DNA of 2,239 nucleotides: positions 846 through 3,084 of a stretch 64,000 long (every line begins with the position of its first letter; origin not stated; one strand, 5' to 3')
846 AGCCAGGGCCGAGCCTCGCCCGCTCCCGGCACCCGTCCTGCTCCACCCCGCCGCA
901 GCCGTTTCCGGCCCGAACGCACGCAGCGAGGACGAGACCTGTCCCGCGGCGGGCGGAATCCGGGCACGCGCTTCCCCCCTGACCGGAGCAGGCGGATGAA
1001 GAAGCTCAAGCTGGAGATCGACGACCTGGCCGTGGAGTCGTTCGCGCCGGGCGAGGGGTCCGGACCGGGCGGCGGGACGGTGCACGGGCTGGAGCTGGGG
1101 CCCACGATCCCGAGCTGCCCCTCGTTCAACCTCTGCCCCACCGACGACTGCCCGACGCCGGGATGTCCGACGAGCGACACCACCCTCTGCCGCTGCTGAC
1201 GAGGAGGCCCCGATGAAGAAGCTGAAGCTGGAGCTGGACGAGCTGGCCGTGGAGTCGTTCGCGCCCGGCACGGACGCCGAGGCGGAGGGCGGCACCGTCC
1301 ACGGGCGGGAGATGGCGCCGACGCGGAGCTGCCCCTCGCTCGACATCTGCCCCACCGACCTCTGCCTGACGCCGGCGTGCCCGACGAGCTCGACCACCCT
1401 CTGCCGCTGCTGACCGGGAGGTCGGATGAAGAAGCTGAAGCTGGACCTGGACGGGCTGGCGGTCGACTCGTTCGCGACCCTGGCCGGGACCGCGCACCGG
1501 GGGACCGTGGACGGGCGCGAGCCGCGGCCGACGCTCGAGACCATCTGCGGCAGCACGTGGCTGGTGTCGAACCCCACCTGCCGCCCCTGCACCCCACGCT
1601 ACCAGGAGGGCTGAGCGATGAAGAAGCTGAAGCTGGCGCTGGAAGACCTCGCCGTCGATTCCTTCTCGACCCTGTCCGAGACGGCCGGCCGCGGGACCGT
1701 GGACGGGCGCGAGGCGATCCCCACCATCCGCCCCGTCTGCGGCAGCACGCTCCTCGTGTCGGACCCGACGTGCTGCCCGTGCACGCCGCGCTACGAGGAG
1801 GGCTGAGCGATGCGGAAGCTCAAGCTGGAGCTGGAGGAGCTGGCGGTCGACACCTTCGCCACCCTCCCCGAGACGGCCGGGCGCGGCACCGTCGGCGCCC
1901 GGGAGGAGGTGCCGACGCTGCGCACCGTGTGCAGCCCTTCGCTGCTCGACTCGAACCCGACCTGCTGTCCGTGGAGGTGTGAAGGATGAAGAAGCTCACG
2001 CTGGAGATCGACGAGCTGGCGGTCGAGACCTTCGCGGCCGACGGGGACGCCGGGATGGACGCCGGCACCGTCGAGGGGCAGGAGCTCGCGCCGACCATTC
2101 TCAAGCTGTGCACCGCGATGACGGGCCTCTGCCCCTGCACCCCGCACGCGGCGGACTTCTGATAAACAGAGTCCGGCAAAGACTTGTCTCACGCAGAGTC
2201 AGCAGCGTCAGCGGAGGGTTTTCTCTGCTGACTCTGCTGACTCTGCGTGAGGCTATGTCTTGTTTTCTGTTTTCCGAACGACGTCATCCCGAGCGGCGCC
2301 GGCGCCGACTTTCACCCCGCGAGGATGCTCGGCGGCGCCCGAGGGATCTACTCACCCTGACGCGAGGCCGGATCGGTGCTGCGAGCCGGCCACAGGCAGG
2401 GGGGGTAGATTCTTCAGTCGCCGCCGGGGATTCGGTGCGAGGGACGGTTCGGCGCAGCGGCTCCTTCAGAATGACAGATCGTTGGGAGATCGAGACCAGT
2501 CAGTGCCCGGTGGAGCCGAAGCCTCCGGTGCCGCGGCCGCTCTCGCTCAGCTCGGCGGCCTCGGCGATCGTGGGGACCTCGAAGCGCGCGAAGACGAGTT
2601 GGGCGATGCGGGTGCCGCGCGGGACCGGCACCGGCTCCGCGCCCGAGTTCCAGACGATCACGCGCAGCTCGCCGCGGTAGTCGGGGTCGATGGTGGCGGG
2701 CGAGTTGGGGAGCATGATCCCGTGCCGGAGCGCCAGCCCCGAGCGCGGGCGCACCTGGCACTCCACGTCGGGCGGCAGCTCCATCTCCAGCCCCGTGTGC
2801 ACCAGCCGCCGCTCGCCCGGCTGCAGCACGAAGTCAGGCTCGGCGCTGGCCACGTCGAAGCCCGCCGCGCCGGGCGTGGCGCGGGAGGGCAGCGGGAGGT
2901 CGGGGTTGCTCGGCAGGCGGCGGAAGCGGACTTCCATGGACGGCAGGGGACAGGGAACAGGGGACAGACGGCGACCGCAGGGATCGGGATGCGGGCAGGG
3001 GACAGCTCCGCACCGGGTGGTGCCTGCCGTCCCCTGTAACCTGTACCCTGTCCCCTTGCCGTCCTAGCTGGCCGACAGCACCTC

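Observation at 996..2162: Six tandem leader-plus-Cys-rich-core mini-ORFs: candidate RiPP precursor array with no maturase in view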

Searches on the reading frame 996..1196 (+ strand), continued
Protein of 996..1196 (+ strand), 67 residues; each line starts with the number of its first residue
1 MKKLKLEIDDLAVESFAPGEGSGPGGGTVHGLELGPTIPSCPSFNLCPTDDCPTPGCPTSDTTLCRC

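Call 73: list_cluster_members(proteins=[P0003, P0004, P0028, P0029, P0064, P0076, P0098, P0101, P0105, P0070])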
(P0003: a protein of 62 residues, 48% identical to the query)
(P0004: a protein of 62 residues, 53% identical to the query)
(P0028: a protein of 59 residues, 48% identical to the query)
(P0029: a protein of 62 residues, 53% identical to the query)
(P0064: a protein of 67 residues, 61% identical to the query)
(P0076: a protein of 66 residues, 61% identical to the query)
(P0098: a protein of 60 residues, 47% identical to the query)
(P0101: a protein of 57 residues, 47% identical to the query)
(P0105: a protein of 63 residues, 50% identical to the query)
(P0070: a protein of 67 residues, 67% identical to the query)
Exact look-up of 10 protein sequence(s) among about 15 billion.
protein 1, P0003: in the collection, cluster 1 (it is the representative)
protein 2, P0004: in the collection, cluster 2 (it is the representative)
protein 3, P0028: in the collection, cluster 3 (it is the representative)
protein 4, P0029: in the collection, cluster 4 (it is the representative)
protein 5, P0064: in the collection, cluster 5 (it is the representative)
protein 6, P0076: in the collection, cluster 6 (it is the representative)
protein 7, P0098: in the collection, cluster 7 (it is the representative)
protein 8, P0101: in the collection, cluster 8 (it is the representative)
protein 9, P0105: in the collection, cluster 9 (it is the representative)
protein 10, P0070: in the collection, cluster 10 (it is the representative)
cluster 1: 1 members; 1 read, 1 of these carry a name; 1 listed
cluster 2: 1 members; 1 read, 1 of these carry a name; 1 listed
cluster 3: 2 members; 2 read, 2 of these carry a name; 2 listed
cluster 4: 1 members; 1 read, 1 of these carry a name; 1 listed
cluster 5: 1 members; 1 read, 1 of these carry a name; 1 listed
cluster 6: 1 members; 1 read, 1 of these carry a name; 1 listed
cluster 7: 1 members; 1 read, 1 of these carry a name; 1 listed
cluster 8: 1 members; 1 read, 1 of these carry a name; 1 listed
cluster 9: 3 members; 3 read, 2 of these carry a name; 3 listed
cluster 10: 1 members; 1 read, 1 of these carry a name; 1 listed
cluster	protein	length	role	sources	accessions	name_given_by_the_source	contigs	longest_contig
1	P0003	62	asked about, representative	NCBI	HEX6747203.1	MAG TPA: hypothetical protein VF092_07870 [Longimicrobium sp.]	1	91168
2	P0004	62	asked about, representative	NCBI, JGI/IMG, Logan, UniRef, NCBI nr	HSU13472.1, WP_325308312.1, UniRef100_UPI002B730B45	hypothetical protein [Longimicrobium sp.] | hypothetical protein n=1 Tax=Longimicrobium sp. TaxID=2029185 RepID=UPI002B730B45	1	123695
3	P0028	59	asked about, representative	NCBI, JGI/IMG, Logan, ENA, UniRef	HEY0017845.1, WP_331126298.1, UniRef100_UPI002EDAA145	MAG TPA: hypothetical protein VGC13_16140 [Longimicrobium sp.] | hypothetical protein | hypothetical protein n=1 Tax=Longimicrobium sp. TaxID=2029185 RepID=UPI002EDAA145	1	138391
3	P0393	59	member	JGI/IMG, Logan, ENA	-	hypothetical protein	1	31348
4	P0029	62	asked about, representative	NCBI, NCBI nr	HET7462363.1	MAG TPA: hypothetical protein VFJ82_14005 [Longimicrobium sp.] | hypothetical protein [Longimicrobium sp.]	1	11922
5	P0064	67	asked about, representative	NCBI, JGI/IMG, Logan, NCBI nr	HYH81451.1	MAG TPA: hypothetical protein VEX86_16730 [Longimicrobium sp.] | hypothetical protein [Longimicrobium sp.]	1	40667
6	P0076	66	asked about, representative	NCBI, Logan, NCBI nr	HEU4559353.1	MAG TPA: hypothetical protein VFS20_15960 [Longimicrobium sp.] | hypothetical protein [Longimicrobium sp.]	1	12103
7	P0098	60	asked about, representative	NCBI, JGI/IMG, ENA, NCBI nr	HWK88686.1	MAG TPA: hypothetical protein VNP72_01775 [Longimicrobium sp.] | hypothetical protein [Longimicrobium sp.]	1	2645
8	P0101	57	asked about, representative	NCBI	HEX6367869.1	MAG TPA: hypothetical protein VF006_02975 [Longimicrobium sp.]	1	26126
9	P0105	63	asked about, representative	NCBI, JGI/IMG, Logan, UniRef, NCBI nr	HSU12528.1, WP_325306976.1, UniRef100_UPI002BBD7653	hypothetical protein [Longimicrobium sp.] | hypothetical protein n=1 Tax=Longimicrobium sp. TaxID=2029185 RepID=UPI002BBD7653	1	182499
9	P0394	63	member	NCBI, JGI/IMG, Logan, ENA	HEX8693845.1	MAG TPA: hypothetical protein VF746_15595 [Longimicrobium sp.] | hypothetical protein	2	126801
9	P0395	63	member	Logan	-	-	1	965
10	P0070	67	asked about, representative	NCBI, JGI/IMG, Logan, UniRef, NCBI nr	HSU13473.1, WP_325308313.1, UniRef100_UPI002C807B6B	hypothetical protein [Longimicrobium sp.] | hypothetical protein n=1 Tax=Longimicrobium sp. TaxID=2029185 RepID=UPI002C807B6B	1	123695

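Call 74: find_encoding_contigs(protein=P0003, flank=10000, max_places=1)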
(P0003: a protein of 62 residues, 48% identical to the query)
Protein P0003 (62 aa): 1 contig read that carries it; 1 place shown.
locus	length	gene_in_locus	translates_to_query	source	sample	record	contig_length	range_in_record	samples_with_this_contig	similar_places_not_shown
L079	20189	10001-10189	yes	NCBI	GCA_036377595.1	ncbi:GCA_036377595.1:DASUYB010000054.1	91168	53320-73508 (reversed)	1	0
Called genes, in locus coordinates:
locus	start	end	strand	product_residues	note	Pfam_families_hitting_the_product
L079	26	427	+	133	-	-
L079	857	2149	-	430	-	PF08245:Mur_ligase_M, PF02875:Mur_ligase_C, PF27239:FOL3_C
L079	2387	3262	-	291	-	PF17848:Zn_ribbon_ACC, PF01039:Carboxyl_trans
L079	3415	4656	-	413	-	PF01098:FTSW_RODA_SPOVE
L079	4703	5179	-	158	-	PF04093:MreD (weak)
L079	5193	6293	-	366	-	PF04085:MreC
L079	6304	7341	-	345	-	PF00022:Actin (faint), PF06723:MreB_Mbl, PF00012:HSP70, PF14450:FtsA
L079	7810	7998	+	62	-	-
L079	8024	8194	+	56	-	-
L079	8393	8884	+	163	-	-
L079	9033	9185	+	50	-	-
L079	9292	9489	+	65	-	-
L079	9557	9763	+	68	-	-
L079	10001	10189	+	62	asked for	-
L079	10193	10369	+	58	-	-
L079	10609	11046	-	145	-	PF00692:dUTPase, PF22769:DCD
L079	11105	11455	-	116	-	PF11345:DUF3147 (faint), PF06942:GlpM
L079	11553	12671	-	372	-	PF05222:AlaDh_PNT_N, PF07992:Pyr_redox_2 (weak), PF01262:AlaDh_PNT_C, PF01488:Shikimate_DH (weak), PF02826:2-Hacid_dh_C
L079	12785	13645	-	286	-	PF00656:Peptidase_C14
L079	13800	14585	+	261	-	PF04545:Sigma70_r4 (faint), PF08281:Sigma70_r4_2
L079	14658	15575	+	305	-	-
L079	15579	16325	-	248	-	-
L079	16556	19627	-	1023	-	PF12770:CHAT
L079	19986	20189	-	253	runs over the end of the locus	PF06057:VirJ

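Call 76: find_encoding_contigs(protein=P0208, flank=10000, max_places=1)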
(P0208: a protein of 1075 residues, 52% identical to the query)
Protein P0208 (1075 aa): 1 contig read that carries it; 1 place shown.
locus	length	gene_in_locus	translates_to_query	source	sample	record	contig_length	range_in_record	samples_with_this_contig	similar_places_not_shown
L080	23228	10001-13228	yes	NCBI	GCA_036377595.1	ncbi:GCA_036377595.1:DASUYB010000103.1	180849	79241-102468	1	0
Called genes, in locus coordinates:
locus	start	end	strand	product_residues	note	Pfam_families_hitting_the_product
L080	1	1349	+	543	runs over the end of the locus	PF22694:CtpB_N-like, PF00595:PDZ, PF13180:PDZ_2, PF17820:PDZ_6, PF03572:Peptidase_S41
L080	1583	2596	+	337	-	PF06089:Asparaginase_II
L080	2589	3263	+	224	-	PF02627:CMD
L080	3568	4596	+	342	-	PF01018:GTP1_OBG, PF01926:MMR_HSR1, PF02421:FeoB_N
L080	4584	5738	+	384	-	PF14520:HHH_5 (weak), PF02481:DNA_processg_A, PF18306:LDcluster4 (weak), PF17782:WHD_DprA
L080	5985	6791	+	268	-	PF00205:TPP_enzyme_M (faint), PF02146:SIR2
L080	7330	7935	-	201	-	PF02082:Rrf2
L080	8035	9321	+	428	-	PF04389:Peptidase_M28, PF01546:Peptidase_M20, PF05343:Peptidase_M42, PF07687:M20_dimer (weak)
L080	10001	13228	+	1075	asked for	PF04738:Lant_dehydr_N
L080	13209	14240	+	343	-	PF14028:Lant_dehydr_C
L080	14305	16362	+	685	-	PF05147:LANC_like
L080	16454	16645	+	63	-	-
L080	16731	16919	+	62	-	-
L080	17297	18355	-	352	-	-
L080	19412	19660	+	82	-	-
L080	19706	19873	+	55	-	-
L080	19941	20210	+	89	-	-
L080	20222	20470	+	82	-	-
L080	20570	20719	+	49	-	-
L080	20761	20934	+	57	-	-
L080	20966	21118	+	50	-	-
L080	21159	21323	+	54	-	-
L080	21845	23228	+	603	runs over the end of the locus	PF00664:ABC_membrane, PF13401:AAA_22 (faint), PF00005:ABC_tran, PF02463:SMC_N (faint), PF09818:ABC_ATPase (faint), PF13304:AAA_21 (faint)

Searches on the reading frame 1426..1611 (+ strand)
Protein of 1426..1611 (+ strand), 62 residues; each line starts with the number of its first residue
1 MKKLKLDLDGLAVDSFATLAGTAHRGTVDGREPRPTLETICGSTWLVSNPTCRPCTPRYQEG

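Call 3: search_protein_families(library=ncbifam, proteins=[window:1426-1611:+], max_evalue=10)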
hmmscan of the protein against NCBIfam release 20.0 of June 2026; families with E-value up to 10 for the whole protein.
window:1426-1611:+ (62 aa): 1 family
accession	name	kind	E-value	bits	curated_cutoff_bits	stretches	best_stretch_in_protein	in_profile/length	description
NF038180.1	leader_pinensin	domain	0.016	15.1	24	1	4-28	1-25/28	pinensin family lanthipeptide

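Call 4: search_protein_families(library=pfam, proteins=[window:1426-1611:+], max_evalue=10)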
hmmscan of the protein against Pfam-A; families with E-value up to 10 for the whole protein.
window:1426-1611:+ (62 aa): 0 families

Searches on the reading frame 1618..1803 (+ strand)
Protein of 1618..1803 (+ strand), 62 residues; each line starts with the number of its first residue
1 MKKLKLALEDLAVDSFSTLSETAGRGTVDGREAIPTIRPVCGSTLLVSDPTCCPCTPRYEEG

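Call 3: search_protein_families(library=ncbifam, proteins=[window:1618-1803:+], max_evalue=10)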
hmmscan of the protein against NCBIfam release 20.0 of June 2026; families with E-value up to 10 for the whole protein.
window:1618-1803:+ (62 aa): 1 family
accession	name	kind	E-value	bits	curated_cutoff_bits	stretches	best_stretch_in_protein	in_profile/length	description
NF038180.1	leader_pinensin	domain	0.017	15.1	24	1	4-18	1-15/28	pinensin family lanthipeptide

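Call 4: search_protein_families(library=pfam, proteins=[window:1618-1803:+], max_evalue=10)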
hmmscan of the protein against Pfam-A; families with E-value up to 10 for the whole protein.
window:1618-1803:+ (62 aa): 0 families

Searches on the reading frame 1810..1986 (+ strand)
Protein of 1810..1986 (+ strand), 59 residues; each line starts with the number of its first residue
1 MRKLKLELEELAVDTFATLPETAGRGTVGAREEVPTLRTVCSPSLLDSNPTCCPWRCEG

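Call 3: search_protein_families(library=ncbifam, proteins=[window:1810-1986:+], max_evalue=10)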
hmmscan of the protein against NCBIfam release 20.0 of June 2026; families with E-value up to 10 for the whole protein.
window:1810-1986:+ (59 aa): 1 family
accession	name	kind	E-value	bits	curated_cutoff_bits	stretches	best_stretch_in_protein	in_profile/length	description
NF033400.3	thiazolyl_B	subfamily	0.021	14.8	30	1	4-28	8-33/45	thiazolylpeptide-type bacteriocin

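Call 4: search_protein_families(library=pfam, proteins=[window:1810-1986:+], max_evalue=10)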
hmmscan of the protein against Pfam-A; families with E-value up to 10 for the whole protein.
window:1810-1986:+ (59 aa): 0 families

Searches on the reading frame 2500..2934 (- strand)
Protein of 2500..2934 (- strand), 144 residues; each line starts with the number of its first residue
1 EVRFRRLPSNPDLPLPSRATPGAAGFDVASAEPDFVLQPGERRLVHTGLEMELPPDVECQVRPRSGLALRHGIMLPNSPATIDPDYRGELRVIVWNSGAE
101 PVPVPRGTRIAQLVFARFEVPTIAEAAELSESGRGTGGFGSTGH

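Call 7: find_encoding_contigs(protein=window:2500-2934:-, flank=10000, max_places=6)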
Protein window:2500-2934:- (144 aa): no gene with exactly this product is on record in the collection.
